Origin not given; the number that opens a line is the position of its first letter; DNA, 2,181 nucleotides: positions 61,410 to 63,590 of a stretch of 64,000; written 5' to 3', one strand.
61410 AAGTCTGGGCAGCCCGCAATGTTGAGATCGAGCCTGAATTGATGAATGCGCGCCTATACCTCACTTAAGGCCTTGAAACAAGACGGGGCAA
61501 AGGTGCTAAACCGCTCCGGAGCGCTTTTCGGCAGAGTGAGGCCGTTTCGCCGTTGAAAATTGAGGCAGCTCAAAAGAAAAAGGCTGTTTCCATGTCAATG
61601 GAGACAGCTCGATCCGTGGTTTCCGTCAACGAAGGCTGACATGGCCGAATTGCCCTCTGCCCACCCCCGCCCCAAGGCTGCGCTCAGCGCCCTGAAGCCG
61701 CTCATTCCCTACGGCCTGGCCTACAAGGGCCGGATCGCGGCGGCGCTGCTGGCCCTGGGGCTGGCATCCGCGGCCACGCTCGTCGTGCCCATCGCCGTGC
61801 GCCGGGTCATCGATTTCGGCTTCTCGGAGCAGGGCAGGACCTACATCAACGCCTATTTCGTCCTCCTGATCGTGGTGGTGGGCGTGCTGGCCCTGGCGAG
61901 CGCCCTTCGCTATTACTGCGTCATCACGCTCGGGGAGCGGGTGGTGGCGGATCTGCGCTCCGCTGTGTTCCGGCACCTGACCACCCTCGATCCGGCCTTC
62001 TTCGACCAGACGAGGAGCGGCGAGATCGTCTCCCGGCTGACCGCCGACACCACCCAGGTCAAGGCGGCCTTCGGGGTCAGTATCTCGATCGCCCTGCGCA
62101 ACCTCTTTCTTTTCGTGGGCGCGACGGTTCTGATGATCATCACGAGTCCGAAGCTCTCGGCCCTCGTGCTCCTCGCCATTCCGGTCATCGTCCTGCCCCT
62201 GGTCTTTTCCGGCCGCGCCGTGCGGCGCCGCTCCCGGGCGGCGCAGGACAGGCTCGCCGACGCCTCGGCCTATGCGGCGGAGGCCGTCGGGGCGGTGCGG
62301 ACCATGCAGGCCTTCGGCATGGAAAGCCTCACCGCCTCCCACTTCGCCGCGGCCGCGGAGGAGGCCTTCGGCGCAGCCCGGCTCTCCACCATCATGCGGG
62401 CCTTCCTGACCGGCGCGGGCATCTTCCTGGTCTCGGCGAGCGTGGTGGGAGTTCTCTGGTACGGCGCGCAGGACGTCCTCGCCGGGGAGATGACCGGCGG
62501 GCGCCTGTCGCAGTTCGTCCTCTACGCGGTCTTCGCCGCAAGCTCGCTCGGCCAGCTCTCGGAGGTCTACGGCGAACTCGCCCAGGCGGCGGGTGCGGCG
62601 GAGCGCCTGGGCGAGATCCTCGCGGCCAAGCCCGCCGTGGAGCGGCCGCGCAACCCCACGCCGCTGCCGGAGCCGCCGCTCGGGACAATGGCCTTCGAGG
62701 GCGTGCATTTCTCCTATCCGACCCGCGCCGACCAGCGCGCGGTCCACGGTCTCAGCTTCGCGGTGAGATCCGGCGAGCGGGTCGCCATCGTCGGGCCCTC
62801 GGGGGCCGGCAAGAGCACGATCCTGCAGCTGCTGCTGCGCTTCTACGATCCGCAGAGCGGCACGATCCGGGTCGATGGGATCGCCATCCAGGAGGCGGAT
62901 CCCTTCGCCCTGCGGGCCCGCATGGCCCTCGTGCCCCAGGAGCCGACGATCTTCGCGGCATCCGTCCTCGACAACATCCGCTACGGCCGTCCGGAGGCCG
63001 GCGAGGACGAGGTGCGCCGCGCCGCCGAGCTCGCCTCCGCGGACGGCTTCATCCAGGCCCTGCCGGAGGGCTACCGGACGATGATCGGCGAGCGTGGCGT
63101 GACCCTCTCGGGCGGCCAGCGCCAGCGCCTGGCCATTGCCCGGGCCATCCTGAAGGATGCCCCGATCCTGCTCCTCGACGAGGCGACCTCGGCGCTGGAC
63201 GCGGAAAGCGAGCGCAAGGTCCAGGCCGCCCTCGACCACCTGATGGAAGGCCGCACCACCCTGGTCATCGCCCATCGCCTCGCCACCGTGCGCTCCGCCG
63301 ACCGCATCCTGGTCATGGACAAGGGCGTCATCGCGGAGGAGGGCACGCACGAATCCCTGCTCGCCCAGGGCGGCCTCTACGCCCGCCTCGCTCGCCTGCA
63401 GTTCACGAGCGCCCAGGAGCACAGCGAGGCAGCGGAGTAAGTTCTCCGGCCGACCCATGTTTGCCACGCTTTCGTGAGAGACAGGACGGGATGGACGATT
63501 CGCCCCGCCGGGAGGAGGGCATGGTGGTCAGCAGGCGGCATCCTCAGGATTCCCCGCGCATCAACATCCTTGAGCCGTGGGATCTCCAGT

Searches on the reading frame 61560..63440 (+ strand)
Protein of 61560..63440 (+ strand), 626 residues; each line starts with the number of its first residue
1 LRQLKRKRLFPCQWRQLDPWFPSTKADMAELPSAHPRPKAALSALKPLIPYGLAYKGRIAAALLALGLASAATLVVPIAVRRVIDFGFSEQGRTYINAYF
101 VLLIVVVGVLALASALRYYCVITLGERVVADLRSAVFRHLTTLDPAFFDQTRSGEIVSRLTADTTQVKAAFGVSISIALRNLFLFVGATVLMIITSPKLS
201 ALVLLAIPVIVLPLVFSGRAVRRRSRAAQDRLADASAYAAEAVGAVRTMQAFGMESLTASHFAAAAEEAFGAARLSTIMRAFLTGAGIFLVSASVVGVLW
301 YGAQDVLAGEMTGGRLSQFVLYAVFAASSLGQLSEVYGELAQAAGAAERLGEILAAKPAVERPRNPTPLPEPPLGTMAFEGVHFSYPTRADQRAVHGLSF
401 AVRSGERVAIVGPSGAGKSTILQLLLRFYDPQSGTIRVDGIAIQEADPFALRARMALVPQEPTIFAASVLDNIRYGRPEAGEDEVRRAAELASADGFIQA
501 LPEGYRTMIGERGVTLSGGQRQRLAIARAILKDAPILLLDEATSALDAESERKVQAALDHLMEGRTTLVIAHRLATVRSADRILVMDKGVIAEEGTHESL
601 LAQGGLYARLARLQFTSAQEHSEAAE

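Call 56: search_protein_families(library=pfam, proteins=[window:61560-63440:+], max_evalue=0.0001)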
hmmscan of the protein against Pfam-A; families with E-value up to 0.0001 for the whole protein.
window:61560-63440:+ (626 aa): 3 families
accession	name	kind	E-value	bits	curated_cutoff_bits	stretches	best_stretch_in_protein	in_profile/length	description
PF00664.28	ABC_membrane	-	9.5e-50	170.2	28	1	61-323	3-267/274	ABC transporter transmembrane region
PF00005.33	ABC_tran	-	5.8e-33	114.8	25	1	396-544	2-137/137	ABC transporter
PF02463.25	SMC_N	-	1.1e-08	35.2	40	1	409-586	28-211/220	RecF/RecN/SMC N terminal domain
